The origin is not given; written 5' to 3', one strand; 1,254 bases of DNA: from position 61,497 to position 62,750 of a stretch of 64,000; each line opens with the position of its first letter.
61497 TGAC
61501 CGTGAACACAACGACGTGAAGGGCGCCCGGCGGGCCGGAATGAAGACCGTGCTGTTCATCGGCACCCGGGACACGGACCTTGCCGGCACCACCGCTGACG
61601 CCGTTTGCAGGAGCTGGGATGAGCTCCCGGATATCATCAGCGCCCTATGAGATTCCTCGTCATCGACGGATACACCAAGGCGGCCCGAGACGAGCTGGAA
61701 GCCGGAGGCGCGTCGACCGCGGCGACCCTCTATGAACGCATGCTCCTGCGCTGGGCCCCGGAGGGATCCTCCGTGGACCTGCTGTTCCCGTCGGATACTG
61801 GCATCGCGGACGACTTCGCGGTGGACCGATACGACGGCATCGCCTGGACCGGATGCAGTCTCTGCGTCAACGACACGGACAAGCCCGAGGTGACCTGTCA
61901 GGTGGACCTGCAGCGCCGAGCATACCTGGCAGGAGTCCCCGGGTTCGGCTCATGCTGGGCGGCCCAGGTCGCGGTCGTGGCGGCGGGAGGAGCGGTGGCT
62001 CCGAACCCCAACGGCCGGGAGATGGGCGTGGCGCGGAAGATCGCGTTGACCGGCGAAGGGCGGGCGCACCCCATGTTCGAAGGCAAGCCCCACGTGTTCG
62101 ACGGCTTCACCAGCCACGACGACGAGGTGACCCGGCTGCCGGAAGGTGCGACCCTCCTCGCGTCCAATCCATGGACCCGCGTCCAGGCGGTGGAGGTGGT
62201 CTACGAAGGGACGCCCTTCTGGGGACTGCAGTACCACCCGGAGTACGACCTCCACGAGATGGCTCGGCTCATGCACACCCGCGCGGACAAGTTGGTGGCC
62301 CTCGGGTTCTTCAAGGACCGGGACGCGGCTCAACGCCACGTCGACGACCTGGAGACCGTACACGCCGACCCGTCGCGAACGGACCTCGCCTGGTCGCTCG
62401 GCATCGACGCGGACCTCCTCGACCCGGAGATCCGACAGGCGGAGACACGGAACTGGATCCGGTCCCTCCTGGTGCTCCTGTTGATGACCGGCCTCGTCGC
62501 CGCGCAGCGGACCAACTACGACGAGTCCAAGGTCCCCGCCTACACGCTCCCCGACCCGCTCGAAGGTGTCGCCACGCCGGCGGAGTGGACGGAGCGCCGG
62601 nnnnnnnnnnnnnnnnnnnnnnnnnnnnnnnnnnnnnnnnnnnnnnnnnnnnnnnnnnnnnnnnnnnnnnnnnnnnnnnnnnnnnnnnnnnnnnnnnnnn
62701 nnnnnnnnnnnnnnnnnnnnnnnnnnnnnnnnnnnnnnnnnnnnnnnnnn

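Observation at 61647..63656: GATase1-like domain joined through a signal-peptide-like hydrophobic segment to a CE15-type esterase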

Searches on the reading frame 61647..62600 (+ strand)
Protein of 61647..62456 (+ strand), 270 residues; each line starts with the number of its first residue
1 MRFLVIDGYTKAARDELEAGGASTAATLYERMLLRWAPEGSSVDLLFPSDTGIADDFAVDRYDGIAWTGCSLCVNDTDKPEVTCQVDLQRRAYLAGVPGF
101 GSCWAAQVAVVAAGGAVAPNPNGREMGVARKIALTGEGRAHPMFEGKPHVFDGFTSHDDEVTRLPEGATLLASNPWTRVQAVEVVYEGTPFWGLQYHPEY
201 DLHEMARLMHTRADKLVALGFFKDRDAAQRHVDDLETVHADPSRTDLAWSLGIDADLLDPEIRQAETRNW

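Call 3: search_protein_families(library=pfam, proteins=[window:61647-62456:+], max_evalue=0.1)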
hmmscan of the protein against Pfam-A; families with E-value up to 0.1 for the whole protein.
window:61647-62456:+ (270 aa): 2 families
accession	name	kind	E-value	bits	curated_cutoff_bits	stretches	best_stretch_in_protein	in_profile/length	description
PF00117.34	GATase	-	1.9e-14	54.2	22.8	1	80-205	55-178/190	Glutamine amidotransferase class-I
PF07722.19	Peptidase_C26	-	1.2e-06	29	20.5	1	84-199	93-219/219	Peptidase C26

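Call 4: search_protein_families(library=ncbifam, proteins=[window:61647-62456:+], max_evalue=0.1)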
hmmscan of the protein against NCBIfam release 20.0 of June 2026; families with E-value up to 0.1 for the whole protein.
window:61647-62456:+ (270 aa): 13 families
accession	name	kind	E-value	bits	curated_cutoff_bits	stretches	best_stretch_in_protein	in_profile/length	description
NF006562.0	PRK09065.1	equivalog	3e-27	95.7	205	1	61-225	56-215/242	glutamine amidotransferase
NF005743.0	PRK07567.1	equivalog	9.6e-20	70.9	264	1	54-239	44-226/245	glutamine amidotransferase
TIGR00888.1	guaA_Nterm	equivalog_domain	5.3e-13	48.8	172.15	1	88-201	62-168/188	glutamine-hydrolyzing GMP synthase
NF005458.0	PRK07053.1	equivalog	9.1e-13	48.1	250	1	69-220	55-200/234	glutamine amidotransferase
NF000848.1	PRK00074.1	equivalog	4.3e-12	45.4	400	1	61-202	41-172/512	glutamine-hydrolyzing GMP synthase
NF005072.0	PRK06490.1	equivalog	8.1e-12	44.6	339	1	58-221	55-208/251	glutamine amidotransferase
NF001975.0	PRK00758.1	equivalog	3.1e-10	40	198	1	93-202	63-167/185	GMP synthase subunit A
NF004212.0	PRK05665.1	equivalog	8.8e-07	28.9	309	1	91-216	86-204/241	amidotransferase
NF005849.0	PRK07765.1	equivalog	0.0018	17.6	308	1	83-237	63-210/219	aminodeoxychorismate/anthranilate synthase component II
TIGR00566.1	trpG_papA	subfamily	0.0082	15.9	121.05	1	96-207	74-183/192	glutamine amidotransferase of anthranilate synthase or aminodeoxychorismate synthase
NF041322.1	Anth_synII_Halo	equivalog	0.014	15.1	320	1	95-204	72-177/190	anthranilate synthase component II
NF004169.0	PRK05637.1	equivalog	0.044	13.4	332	0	92-147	70-123/210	anthranilate synthase component II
NF005919.0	PRK07920.1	equivalog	0.093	11.7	209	0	160-206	216-261/311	phosphatidylinositol mannoside acyltransferase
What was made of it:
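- On Class I glutamine amidotransferase fold (GATase1): All NCBIfam equivalogs score below cutoff (call 4)
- Closest known: Stand-alone 'type 1 glutamine amidotransferase' family of 279-291 aa. Different: The family has no curated NCBIfam equivalog: the best hit is 93 bits against a cutoff of 205 (call 4).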

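Call 14: find_homologous_proteins(query=window:61647-62456:+, max_evalue=0.00001)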
Query window:61647-62456:+ (270 aa): 3287 proteins with E <= 0.00001 among 6010 candidates; the best 120 are listed.
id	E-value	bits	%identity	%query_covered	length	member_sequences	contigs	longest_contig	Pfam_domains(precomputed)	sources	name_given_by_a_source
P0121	1.1e-133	463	74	100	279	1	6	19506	PF07722.20,PF00117.35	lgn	-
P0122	2.3e-131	455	72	100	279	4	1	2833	PF07722.20,PF00117.35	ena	-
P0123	2.7e-122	425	69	100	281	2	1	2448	PF07722.20,PF00117.35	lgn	-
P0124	1.6e-117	410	66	100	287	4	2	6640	PF07722.20,PF00117.35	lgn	-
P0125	2.7e-117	409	65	100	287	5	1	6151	PF07722.20,PF00117.35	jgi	jgi:GMP synthase (glutamine-hydrolysing)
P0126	3.2e-117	409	65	100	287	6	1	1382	PF07722.20,PF00117.35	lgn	-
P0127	9.5e-117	407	65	100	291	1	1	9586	PF07722.20,PF00117.35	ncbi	-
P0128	2.8e-116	406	64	100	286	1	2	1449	PF07722.20,PF00117.35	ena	-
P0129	4.8e-116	405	63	100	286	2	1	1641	PF07722.20,PF00117.35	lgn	-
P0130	3.0e-115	402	64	100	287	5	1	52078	PF07722.20,PF00117.35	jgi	jgi:GMP synthase (glutamine-hydrolysing)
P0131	3.1e-115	402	64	100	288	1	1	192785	PF07722.20,PF00117.35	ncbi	-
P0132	4.1e-115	402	63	100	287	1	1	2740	PF07722.20,PF00117.35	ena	-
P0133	5.3e-115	401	63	100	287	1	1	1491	PF07722.20,PF00117.35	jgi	-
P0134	6.6e-115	401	64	100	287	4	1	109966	PF07722.20,PF00117.35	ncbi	-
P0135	7.5e-115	401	65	100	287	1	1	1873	PF00117.35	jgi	jgi:GMP synthase (glutamine-hydrolysing)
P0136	1.5e-114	400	64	100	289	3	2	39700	PF07722.20,PF00117.35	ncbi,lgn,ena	-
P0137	2.0e-114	399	62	100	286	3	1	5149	PF07722.20,PF00117.35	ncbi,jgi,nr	ncbi:MAG: type 1 glutamine amidotransferase [Planctomycetes bacterium]|nr:type 1 glutamine amidotran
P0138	2.7e-114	399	64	100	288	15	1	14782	PF07722.20,PF00117.35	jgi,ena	-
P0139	4.1e-114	398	63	100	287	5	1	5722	PF07722.20,PF00117.35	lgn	-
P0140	7.3e-114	398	62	100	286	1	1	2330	PF07722.20,PF00117.35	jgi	-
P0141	7.9e-114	397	64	100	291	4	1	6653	PF07722.20,PF00117.35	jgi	jgi:GMP synthase (glutamine-hydrolysing)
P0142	9.1e-114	397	63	100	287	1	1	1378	PF07722.20,PF00117.35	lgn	-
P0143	9.8e-114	397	64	100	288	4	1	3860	PF07722.20,PF00117.35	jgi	jgi:GMP synthase (glutamine-hydrolysing)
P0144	8.8e-113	394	63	99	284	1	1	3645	PF07722.20,PF00117.35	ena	-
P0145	9.8e-113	394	63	100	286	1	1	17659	PF07722.20,PF00117.35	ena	-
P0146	1.1e-112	394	63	100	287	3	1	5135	PF07722.20,PF00117.35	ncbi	-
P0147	1.9e-112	393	62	100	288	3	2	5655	PF07722.20,PF00117.35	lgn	-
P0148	2.5e-112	393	63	99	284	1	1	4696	PF07722.20,PF00117.35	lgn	-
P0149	2.5e-112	393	63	100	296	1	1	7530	PF00117.35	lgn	-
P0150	1.8e-111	390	62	100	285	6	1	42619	PF07722.20,PF00117.35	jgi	-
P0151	1.9e-111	390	62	100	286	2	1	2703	PF07722.20,PF00117.35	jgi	jgi:GMP synthase (glutamine-hydrolysing)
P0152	2.1e-111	390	61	100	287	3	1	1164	PF07722.20,PF00117.35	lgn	-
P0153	4.2e-111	389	62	100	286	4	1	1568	PF07722.20,PF00117.35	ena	-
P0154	4.6e-111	388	62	100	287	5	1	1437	PF07722.20,PF00117.35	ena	-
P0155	1.5e-110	387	63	100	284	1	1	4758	PF07722.20,PF00117.35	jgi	-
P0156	2.0e-110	386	61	99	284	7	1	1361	PF07722.20,PF00117.35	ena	-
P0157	2.7e-110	386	63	100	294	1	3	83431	PF07722.20,PF00117.35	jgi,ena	-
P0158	3.0e-110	386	61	99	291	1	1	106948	PF00117.35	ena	-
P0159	3.0e-110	386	62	100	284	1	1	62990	PF00117.35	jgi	jgi:GMP synthase (glutamine-hydrolysing)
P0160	3.9e-110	385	62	99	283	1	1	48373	PF07722.20,PF00117.35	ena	-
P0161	2.3e-109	383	62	100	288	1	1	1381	PF07722.20,PF00117.35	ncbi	-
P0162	2.4e-109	383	63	100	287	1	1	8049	PF07722.20,PF00117.35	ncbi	-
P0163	2.7e-109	383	66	100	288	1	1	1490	PF07722.20,PF00117.35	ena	-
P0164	2.8e-109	383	62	99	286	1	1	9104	PF07722.20,PF00117.35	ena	-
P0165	5.0e-109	382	63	100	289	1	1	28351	PF00117.35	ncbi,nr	ncbi:MAG TPA: hypothetical protein VMN36_09425 [Verrucomicrobiales bacterium]|nr:hypothetical protei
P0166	6.2e-109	381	61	100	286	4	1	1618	PF07722.20,PF00117.35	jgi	jgi:GMP synthase (glutamine-hydrolysing)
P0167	7.2e-109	381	64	100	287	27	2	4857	PF00117.35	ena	-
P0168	7.9e-109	381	62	100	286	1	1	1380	PF07722.20,PF00117.35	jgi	jgi:GMP synthase (glutamine-hydrolysing)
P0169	9.7e-109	381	62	100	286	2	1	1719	PF07722.20,PF00117.35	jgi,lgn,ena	-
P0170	1.2e-108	381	61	99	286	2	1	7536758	PF07722.20,PF00117.35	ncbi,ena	-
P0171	1.6e-108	380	65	100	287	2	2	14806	PF00117.35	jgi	jgi:GMP synthase (glutamine-hydrolysing)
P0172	1.6e-108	380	62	100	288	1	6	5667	PF00117.35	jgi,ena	-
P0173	2.1e-108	380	60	100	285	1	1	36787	PF07722.20,PF00117.35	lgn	-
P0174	3.2e-108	379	62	100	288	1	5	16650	PF00117.35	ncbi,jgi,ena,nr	ncbi:MAG TPA: type 1 glutamine amidotransferase [Verrucomicrobiota bacterium]|jgi:GMP synthase (glut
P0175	3.3e-108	379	64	100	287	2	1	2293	PF00117.35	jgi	-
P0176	3.5e-108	379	63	100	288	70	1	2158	PF00117.35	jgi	-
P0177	4.6e-108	379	61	100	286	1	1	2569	PF07722.20,PF00117.35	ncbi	-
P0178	5.5e-108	378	61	100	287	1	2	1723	PF00117.35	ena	-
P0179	7.6e-108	378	61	100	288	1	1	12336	PF00117.35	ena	-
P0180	7.7e-108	378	61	100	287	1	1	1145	PF00117.35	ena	-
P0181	8.0e-108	378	61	100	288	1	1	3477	PF00117.35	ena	-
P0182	8.1e-108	378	61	100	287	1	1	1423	PF00117.35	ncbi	-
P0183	8.1e-108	378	61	100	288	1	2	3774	PF00117.35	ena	-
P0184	8.6e-108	378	61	100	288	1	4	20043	PF00117.35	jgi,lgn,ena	-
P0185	9.4e-108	378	63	99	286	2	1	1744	PF00117.35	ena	-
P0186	9.6e-108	378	64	100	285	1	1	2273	PF07722.20,PF00117.35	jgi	jgi:GMP synthase (glutamine-hydrolysing)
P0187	1.1e-107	377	61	100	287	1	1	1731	PF00117.35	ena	-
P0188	1.1e-107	377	61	100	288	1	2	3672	PF00117.35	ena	-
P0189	1.1e-107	377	61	100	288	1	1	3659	PF00117.35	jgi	-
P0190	1.1e-107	377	61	100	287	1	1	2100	PF00117.35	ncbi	-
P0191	1.2e-107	377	62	100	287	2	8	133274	PF00117.35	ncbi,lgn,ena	-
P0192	1.4e-107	377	61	100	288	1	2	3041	PF00117.35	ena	-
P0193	1.6e-107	377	63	100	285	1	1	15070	PF07722.20,PF00117.35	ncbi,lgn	-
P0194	1.7e-107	377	64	99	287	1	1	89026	PF07722.20,PF00117.35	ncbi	-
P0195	2.1e-107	376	61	100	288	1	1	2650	PF00117.35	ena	-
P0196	2.2e-107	376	61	100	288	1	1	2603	PF00117.35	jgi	-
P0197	2.2e-107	376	61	100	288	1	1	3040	PF00117.35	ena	-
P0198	2.3e-107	376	62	100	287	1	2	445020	PF07722.20,PF00117.35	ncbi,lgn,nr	ncbi:MAG: type 1 glutamine amidotransferase [Pirellulaceae bacterium]|nr:type 1 glutamine amidotrans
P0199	2.8e-107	376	63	100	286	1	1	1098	PF07722.20,PF00117.35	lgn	-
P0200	2.9e-107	376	61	100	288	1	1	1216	PF00117.35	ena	-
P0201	2.9e-107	376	61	100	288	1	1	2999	PF00117.35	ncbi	-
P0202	3.0e-107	376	61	100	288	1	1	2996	PF00117.35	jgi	jgi:GMP synthase (glutamine-hydrolysing)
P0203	3.9e-107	376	61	100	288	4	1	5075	PF00117.35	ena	-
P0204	5.4e-107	375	62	100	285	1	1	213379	PF00117.35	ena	-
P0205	6.2e-107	375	60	100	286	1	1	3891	PF07722.20,PF00117.35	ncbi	ncbi:MAG: type 1 glutamine amidotransferase [Bythopirellula sp.]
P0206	7.1e-107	375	63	100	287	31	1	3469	PF00117.35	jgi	jgi:GMP synthase (glutamine-hydrolysing)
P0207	7.2e-107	375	64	100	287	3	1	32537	PF07722.20,PF00117.35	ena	-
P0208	1.2e-106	374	63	100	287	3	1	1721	PF00117.35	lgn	-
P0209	1.4e-106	374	59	100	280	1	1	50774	PF07722.20,PF00117.35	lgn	-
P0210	1.5e-106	374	63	100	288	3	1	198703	PF00117.35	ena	-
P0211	1.8e-106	373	63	100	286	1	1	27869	PF07722.20,PF00117.35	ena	-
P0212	1.8e-106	373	63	100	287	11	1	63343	PF00117.35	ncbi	-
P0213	1.9e-106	373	61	100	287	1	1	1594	PF00117.35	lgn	-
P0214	2.0e-106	373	62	100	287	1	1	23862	PF00117.35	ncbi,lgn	-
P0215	2.2e-106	373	60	100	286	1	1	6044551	PF07722.20,PF00117.35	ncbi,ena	-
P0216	2.3e-106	373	61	100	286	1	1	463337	PF07722.20,PF00117.35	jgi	-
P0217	3.0e-106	373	63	100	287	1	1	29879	PF07722.20,PF00117.35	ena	-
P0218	3.0e-106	373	61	99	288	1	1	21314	PF07722.20,PF00117.35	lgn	-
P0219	3.4e-106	372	61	100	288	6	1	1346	PF00117.35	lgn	-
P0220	3.8e-106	372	62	100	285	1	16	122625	PF07722.20,PF00117.35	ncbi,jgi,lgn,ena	-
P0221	4.6e-106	372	63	100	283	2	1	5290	PF00117.35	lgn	-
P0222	4.6e-106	372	62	100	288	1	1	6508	PF00117.35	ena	-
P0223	4.9e-106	372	60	99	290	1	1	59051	PF00117.35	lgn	-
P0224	5.2e-106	372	61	100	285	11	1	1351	PF07722.20,PF00117.35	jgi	-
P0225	5.3e-106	372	63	100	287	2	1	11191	PF00117.35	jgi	-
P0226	5.7e-106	372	63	99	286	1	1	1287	PF00117.35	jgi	-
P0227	5.9e-106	372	62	100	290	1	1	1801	PF00117.35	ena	-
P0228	6.0e-106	372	63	100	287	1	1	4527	PF07722.20,PF00117.35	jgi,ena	jgi:GMP synthase (glutamine-hydrolysing)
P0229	6.4e-106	372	63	100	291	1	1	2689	PF00117.35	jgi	-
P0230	7.1e-106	371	60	99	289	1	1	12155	PF00117.35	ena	-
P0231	7.2e-106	371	63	100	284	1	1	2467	PF07722.20,PF00117.35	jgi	jgi:GMP synthase (glutamine-hydrolysing)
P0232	8.5e-106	371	61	100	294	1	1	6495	PF07722.20,PF00117.35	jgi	jgi:GMP synthase (glutamine-hydrolysing)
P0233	9.3e-106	371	62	100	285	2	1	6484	PF00117.35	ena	-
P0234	1.1e-105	371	62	100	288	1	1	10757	PF07722.20,PF00117.35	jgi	jgi:GMP synthase (glutamine-hydrolysing)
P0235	1.4e-105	370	62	100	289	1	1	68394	PF07722.20,PF00117.35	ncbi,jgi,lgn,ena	-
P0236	1.4e-105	370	62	100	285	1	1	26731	PF07722.20,PF00117.35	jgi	-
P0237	1.5e-105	370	62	100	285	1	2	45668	PF07722.20,PF00117.35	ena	-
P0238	1.9e-105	370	61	100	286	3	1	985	PF00117.35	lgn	-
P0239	1.9e-105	370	61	100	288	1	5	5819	PF00117.35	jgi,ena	jgi:GMP synthase (glutamine-hydrolysing)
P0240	2.0e-105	370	61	100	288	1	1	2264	PF00117.35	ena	-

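Call 17: find_encoding_contigs(protein=P0123, flank=8000, max_places=3)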
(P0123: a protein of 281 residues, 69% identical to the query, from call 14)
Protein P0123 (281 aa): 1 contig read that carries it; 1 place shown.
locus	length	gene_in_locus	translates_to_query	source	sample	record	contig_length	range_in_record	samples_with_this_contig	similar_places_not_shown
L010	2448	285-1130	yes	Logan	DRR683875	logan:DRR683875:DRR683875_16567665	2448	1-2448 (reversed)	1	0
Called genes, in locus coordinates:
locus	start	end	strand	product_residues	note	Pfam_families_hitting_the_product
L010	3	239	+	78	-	?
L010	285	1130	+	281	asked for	PF00117:GATase, PF07722:Peptidase_C26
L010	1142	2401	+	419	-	PF22244:GCE_fung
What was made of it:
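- Adjacent, separate GATase and CE15 genes exist in L010 (call 17), so a single indel could in principle merge them.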

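Call 18: find_encoding_contigs(protein=P0121, flank=8000, max_places=3)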
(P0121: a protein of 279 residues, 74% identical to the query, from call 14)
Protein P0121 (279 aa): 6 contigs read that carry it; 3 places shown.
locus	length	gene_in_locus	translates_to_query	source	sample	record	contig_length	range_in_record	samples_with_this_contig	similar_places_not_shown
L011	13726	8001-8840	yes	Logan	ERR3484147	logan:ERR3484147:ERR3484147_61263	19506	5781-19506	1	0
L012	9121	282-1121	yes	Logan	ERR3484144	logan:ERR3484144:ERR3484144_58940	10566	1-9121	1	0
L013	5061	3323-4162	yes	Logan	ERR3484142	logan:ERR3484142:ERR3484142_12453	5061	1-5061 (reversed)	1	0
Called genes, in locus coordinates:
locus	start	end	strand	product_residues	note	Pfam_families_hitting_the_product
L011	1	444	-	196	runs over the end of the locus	PF04542:Sigma70_r2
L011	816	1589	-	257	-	PF13489:Methyltransf_23, PF01728:FtsJ (weak), PF05175:MTS, PF13847:Methyltransf_31, PF08241:Methyltransf_11, PF08242:Methyltransf_12, PF13649:Methyltransf_25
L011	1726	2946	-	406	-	PF13439:Glyco_transf_4, PF13579:Glyco_trans_4_4, PF20706:GT4-conflict, PF00534:Glycos_transf_1, PF13692:Glyco_trans_1_4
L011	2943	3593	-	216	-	PF09335:VTT_dom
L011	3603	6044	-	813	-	PF00890:FAD_binding_2, PF01266:DAO, PF07992:Pyr_redox_2 (faint), PF13450:NAD_binding_8 (weak), PF13454:NAD_binding_9 (faint), PF16350:FAO_M, PF01571:GCV_T, PF08669:GCV_T_C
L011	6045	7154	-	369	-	PF00266:Aminotran_5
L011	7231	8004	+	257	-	PF00702:Hydrolase, PF13419:HAD_2 (weak), PF13242:Hydrolase_like (weak)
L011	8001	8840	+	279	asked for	PF00117:GATase, PF07722:Peptidase_C26 (weak)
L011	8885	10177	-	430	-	PF18943:DUF5690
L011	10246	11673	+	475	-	PF00171:Aldedh, PF05893:LuxC (weak)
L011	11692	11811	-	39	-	-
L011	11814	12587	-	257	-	PF00106:adh_short, PF08659:KR, PF13561:adh_short_C2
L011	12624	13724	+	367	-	?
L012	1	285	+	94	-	?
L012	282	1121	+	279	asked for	PF00117:GATase, PF07722:Peptidase_C26 (weak)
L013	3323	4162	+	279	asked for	PF00117:GATase, PF07722:Peptidase_C26 (weak)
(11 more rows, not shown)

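Call 24: search_solved_structures(query=A2, max_evalue=0.001, show_alignments=2)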
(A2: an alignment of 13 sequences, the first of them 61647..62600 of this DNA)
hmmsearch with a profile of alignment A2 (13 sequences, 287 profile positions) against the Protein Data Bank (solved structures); distinct sequences matched with E-value up to 0.001: 24.
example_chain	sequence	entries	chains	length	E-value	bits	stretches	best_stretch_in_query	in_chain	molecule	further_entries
7yc6_A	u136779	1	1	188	9.4e-13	51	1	93-211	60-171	GMP synthase [glutamine-hydrolyzing] subunit A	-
2lxn_A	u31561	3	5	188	6e-12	48.3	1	93-211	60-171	GMP synthase [glutamine-hydrolyzing] subunit A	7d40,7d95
7d96_A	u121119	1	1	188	6.1e-12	48.3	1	93-211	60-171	GMP synthase [glutamine-hydrolyzing] subunit A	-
8gr1_A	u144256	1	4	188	1.1e-11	47.5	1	93-211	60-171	GMP synthase [glutamine-hydrolyzing] subunit A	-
7d97_A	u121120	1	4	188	1.2e-11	47.3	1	93-211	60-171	GMP synthase [glutamine-hydrolyzing] subunit A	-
8gr3_A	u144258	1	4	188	1.3e-11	47.2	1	93-211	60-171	GMP synthase [glutamine-hydrolyzing] subunit A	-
1gpm_A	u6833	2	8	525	2.5e-11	46.3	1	97-207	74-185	GMP SYNTHETASE | GMP synthase [glutamine-hydrolyzing]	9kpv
5tw7_A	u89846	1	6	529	3.2e-11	45.9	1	98-213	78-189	GMP synthase [glutamine-hydrolyzing]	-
9k7i_A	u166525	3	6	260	3.3e-10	42.6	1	58-233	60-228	Gamma-glutamyl peptidase 1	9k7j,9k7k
9k7l_A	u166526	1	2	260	6.1e-09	38.5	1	58-233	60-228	Gamma-glutamyl peptidase 1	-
7mo6_A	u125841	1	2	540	7.7e-08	34.8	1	97-206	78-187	GMP synthase [glutamine-hydrolyzing]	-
7sbc_A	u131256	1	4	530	1.3e-07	34.1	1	96-207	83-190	GMP synthase [glutamine-hydrolyzing]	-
3tqi_A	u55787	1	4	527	2.2e-06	30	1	98-206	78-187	GMP synthase [glutamine-hydrolyzing]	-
4win_A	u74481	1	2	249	3.2e-06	29.5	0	149-206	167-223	GMP synthetase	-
9xfs_A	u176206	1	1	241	6.7e-06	28.5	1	88-220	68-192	Glutamine amidotransferase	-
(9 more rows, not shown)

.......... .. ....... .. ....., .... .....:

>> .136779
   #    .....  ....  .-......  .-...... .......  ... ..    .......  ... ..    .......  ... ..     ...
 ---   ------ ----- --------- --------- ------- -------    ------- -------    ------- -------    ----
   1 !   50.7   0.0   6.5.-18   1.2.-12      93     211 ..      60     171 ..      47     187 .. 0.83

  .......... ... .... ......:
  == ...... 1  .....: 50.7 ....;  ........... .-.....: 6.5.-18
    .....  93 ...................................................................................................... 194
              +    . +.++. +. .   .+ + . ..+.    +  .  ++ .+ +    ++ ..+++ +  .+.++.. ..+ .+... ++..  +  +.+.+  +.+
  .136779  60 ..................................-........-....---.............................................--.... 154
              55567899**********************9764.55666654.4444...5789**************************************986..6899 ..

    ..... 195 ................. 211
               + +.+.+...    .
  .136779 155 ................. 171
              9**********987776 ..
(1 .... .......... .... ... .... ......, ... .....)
